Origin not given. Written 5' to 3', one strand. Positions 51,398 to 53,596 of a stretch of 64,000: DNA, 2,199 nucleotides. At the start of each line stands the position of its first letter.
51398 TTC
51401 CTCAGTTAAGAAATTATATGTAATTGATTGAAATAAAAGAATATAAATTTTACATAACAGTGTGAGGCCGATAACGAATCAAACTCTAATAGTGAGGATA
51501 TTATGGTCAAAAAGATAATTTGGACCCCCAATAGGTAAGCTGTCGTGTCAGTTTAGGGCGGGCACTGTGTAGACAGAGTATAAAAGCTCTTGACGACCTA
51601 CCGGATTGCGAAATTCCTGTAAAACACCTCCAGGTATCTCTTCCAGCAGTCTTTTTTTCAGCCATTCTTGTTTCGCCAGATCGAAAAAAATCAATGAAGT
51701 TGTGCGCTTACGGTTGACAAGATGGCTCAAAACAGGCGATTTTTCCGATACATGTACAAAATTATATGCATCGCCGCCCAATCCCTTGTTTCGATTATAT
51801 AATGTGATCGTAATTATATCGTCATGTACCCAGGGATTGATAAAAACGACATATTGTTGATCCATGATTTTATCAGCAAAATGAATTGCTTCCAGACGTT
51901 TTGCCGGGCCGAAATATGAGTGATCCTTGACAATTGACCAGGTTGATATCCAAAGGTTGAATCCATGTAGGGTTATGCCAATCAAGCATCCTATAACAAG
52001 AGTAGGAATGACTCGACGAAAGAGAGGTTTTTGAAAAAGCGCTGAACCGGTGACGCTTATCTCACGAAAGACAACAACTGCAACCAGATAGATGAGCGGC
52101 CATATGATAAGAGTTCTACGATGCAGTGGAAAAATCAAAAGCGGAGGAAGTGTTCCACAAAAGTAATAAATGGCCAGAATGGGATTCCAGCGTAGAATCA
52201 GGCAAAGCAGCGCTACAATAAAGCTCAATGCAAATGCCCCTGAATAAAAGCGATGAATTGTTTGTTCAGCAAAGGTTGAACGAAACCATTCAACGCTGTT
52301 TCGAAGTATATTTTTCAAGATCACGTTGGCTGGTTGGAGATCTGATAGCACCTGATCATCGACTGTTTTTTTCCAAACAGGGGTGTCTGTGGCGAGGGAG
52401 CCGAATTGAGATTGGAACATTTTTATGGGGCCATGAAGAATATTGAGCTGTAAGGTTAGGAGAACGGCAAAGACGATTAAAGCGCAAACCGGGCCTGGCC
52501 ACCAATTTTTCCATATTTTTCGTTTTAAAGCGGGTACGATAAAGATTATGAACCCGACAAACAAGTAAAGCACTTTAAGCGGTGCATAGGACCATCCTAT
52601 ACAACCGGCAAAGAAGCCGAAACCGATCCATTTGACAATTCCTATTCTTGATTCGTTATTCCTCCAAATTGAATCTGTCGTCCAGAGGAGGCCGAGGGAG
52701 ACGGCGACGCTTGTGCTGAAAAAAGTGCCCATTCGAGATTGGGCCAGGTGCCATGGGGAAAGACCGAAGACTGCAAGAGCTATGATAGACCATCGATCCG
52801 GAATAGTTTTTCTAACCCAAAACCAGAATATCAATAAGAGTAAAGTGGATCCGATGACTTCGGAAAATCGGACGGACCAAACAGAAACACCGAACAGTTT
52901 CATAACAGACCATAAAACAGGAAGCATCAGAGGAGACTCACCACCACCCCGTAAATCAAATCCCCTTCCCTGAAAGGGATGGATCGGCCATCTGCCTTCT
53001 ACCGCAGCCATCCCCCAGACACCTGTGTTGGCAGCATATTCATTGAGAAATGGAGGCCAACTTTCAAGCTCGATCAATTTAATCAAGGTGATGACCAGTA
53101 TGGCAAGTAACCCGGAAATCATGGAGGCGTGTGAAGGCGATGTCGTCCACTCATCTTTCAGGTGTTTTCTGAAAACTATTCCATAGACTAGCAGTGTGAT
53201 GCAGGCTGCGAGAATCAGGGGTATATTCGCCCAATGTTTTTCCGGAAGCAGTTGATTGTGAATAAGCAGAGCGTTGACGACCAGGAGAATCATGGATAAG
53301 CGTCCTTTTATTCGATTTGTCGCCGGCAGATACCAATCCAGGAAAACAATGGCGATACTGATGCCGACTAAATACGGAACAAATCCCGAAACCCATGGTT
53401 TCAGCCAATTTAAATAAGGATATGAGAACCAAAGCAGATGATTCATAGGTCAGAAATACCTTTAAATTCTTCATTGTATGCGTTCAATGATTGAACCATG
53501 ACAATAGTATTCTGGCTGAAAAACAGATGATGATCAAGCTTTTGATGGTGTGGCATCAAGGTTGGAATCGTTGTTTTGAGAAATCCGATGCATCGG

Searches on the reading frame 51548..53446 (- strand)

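Call 34: search_protein_families(library=pfam, proteins=[window:51548-53446:-], max_evalue=0.01)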
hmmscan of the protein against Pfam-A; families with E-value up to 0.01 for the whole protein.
window:51548-53446:- (632 aa): 1 family
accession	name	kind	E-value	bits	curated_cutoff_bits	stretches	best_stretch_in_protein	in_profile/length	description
PF13231.12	PMT_2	-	8.1e-06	26.6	26.1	1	172-328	4-156/160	Dolichyl-phosphate-mannose-protein mannosyltransferase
